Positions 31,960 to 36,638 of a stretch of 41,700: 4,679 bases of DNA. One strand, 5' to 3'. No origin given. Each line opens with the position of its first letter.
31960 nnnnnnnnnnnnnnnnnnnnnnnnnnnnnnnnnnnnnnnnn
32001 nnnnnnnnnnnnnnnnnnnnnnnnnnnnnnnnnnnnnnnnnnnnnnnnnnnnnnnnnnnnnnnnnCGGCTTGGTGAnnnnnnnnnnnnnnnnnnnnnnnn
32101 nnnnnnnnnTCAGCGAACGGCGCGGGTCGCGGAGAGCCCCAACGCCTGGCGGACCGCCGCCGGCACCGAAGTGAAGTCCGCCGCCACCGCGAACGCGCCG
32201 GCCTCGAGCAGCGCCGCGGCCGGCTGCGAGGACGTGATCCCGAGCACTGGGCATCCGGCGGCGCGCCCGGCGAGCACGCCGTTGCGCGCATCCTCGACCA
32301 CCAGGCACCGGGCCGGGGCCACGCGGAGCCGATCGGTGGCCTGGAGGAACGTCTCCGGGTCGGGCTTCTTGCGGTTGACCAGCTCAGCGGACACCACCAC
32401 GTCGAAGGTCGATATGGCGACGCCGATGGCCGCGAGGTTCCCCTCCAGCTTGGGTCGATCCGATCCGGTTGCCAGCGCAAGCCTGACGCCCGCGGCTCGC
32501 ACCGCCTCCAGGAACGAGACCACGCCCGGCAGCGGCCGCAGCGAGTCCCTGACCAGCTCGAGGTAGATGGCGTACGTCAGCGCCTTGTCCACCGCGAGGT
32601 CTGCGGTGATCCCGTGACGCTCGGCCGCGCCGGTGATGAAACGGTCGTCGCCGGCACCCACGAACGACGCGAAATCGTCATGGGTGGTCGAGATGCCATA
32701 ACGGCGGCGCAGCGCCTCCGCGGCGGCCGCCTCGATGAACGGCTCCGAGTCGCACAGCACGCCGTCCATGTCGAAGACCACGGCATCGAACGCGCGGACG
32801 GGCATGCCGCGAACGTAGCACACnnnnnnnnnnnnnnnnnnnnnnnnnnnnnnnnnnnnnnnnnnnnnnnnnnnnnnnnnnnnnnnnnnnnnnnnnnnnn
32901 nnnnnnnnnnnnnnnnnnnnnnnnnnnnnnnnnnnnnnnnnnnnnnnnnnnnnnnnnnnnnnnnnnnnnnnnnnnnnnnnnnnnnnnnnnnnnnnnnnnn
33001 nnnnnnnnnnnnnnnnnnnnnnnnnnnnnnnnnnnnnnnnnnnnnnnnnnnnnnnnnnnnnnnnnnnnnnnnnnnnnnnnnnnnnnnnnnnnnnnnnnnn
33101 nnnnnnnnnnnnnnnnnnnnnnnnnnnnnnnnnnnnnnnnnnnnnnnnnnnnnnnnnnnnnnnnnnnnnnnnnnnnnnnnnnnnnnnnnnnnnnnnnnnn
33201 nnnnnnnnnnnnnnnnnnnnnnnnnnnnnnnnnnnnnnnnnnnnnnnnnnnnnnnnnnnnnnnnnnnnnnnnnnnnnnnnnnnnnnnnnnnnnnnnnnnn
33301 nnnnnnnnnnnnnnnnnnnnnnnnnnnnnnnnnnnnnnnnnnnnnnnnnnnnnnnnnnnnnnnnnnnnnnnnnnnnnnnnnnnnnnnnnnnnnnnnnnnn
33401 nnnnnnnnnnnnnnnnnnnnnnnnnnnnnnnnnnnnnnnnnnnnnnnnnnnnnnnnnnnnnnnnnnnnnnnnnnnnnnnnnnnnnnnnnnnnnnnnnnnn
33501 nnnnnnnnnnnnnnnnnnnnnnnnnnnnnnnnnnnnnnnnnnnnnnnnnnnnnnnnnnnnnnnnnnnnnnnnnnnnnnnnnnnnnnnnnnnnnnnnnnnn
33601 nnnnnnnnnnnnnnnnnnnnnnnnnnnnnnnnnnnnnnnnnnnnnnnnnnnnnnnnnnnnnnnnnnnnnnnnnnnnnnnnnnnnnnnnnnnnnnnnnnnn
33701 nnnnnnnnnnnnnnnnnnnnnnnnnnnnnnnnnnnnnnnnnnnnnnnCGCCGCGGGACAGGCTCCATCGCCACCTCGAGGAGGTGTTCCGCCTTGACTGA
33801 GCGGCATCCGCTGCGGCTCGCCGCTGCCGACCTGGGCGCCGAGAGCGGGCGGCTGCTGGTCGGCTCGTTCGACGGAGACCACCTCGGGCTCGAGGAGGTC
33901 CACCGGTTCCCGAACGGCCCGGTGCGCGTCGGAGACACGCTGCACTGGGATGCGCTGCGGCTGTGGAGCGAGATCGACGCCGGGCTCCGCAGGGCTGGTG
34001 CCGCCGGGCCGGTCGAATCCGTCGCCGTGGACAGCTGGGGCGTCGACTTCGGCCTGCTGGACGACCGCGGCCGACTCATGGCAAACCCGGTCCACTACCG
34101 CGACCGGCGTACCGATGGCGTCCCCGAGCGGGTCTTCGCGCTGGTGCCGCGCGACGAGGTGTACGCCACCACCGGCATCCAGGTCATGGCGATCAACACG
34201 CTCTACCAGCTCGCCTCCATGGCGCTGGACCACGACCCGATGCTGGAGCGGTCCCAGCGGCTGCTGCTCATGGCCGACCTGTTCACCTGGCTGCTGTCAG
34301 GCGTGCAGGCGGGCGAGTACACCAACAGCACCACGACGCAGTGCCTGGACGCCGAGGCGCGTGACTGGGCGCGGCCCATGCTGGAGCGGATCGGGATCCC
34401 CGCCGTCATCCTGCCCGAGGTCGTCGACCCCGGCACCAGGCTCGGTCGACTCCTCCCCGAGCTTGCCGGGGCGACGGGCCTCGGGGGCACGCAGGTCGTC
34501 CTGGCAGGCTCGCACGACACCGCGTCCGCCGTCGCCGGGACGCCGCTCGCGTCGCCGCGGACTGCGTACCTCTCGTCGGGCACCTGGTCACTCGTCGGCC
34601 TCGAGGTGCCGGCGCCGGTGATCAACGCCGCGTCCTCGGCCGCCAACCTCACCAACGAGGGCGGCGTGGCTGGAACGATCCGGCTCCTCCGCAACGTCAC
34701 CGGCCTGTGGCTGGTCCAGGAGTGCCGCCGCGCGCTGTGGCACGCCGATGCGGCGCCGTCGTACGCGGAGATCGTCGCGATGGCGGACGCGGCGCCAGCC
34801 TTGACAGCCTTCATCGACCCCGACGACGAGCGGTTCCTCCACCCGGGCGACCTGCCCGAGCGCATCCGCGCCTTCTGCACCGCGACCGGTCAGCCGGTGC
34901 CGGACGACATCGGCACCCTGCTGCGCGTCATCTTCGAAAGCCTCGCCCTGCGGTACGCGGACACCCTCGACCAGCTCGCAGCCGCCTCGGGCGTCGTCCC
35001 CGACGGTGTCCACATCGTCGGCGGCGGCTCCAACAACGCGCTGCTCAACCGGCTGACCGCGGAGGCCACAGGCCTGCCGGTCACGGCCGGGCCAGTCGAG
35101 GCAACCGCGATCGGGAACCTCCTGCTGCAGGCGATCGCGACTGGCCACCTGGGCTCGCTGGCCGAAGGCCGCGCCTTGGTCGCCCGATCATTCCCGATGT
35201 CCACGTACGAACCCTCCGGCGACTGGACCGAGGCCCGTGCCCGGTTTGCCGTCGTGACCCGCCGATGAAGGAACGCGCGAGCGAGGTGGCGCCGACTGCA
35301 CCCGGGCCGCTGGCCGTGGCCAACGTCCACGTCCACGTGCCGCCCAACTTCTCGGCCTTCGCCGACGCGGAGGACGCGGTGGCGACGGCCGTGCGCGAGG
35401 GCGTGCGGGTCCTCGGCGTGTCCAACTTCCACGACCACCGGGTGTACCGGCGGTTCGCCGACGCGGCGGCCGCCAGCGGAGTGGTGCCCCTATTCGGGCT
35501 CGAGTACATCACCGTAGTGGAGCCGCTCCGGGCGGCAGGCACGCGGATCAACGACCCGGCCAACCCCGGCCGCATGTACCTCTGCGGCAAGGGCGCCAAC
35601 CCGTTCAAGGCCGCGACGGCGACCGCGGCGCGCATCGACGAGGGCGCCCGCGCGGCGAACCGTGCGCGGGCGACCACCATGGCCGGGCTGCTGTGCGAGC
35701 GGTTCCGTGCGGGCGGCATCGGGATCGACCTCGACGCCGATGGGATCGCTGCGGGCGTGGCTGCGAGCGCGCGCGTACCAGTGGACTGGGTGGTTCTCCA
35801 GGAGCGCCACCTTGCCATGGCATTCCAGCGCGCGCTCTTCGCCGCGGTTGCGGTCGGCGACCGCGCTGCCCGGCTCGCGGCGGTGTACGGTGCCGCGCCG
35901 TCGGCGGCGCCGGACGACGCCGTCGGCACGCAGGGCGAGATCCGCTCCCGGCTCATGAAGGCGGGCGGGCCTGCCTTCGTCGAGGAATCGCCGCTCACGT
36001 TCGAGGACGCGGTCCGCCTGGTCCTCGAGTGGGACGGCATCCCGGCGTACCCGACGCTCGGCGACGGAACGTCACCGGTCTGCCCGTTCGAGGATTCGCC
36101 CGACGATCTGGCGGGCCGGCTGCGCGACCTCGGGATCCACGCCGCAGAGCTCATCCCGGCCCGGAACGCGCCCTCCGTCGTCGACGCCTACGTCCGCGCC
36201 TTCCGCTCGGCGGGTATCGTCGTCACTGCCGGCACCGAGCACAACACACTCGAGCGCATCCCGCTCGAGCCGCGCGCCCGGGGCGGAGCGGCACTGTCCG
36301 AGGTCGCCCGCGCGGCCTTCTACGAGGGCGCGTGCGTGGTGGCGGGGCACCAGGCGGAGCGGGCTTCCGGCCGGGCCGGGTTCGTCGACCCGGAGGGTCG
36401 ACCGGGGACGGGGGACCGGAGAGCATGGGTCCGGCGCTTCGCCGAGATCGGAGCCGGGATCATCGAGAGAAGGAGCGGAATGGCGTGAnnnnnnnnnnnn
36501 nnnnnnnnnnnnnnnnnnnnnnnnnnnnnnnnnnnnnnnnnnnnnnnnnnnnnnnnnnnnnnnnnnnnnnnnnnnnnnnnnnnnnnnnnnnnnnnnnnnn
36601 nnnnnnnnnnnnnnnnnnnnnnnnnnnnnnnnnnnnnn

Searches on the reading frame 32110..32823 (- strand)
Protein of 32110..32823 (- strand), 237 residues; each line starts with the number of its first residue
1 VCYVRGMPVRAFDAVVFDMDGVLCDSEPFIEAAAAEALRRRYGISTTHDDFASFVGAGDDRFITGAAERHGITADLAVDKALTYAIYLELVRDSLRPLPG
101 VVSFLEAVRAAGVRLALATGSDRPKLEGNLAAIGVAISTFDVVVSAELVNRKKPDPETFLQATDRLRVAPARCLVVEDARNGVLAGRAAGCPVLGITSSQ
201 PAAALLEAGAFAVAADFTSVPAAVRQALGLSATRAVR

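Call 40: search_protein_families(library=pfam, proteins=[window:32110-32823:-], max_evalue=0.001)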
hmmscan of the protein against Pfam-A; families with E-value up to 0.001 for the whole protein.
window:32110-32823:- (237 aa): 5 families
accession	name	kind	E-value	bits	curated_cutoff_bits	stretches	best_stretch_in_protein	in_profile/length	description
PF00702.32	Hydrolase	-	3.9e-34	119.2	26.4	1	13-190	2-191/191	haloacid dehalogenase-like hydrolase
PF13419.12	HAD_2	-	2.9e-29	102.9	23.8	1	15-195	1-177/178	Haloacid dehalogenase-like hydrolase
PF12710.13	HAD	-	8.7e-07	30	27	1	15-151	1-135/189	haloacid dehalogenase-like hydrolase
PF13344.12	Hydrolase_6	-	1.6e-06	28.5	27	0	96-149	14-70/101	Haloacid dehalogenase-like hydrolase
PF13242.12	Hydrolase_like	-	6.6e-06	26.4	22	1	152-210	3-62/75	HAD-hyrolase-like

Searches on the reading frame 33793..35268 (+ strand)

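Call 40: search_protein_families(library=pfam, proteins=[window:33793-35268:+], max_evalue=0.001)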
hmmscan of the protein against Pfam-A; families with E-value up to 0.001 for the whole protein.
window:33793-35268:+ (491 aa): 2 families
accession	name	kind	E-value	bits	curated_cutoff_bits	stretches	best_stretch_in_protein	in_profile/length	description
PF02782.22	FGGY_C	-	1e-39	136.8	27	1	258-449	1-197/198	FGGY family of carbohydrate kinases, C-terminal domain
PF00370.27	FGGY_N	-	1.8e-22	80.6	28.8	1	49-249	40-245/245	FGGY family of carbohydrate kinases, N-terminal domain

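Call 68: search_protein_families(library=ncbifam, proteins=[window:33793-35268:+], max_evalue=0.00001)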
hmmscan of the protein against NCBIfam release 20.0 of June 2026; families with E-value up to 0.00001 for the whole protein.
window:33793-35268:+ (491 aa): 8 families
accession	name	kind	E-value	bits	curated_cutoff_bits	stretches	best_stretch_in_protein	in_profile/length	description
TIGR02627.1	rhamnulo_kin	equivalog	1.5e-134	449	527.95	1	11-469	2-454/454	rhamnulokinase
NF007925.0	PRK10640.1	equivalog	2.3e-122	408.9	639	1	9-478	6-469/489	rhamnulokinase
TIGR02628.1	fuculo_kin_coli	equivalog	1.2e-33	116.8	470.9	1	73-268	70-264/465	L-fuculokinase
TIGR01312.1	XylB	equivalog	7.5e-26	90.7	380.25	1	88-265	82-259/481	xylulokinase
NF008187.0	PRK10939.1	equivalog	7.2e-23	81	528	1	121-278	124-280/521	autoinducer-2 kinase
NF011601.0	PRK15027.1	equivalog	6.9e-14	51.1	912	1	87-451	81-437/484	xylulokinase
TIGR01311.1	glycerol_kin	equivalog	4.6e-12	45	590.35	1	93-224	91-228/496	glycerol kinase GlpK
NF000756.0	PRK00047.1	subfamily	6e-10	38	498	0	93-219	95-227/502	glycerol kinase GlpK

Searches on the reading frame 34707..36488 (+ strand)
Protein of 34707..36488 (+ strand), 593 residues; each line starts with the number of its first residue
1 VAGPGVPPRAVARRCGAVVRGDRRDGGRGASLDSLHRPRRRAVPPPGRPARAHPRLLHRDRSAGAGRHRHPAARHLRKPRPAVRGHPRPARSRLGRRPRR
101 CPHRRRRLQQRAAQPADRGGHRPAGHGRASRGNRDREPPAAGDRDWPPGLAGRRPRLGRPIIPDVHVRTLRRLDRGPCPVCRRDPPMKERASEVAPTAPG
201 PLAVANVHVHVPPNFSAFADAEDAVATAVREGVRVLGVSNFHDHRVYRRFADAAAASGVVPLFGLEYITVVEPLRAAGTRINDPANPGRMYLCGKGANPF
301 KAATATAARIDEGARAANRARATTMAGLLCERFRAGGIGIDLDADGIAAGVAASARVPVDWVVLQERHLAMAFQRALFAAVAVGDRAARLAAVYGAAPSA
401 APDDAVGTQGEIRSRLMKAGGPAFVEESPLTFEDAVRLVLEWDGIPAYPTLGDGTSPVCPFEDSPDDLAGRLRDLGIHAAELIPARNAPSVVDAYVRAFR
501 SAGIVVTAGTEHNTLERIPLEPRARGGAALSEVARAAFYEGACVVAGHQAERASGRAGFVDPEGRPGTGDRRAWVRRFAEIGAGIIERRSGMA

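Call 70: search_protein_families(library=pfam, proteins=[window:34707-36488:+], max_evalue=0.1)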
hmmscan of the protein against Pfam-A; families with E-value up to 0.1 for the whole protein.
window:34707-36488:+ (593 aa): 1 family
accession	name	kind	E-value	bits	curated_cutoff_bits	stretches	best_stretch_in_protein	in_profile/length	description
PF02811.25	PHP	-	0.081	13.7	26.4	0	208-267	3-63/164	PHP domain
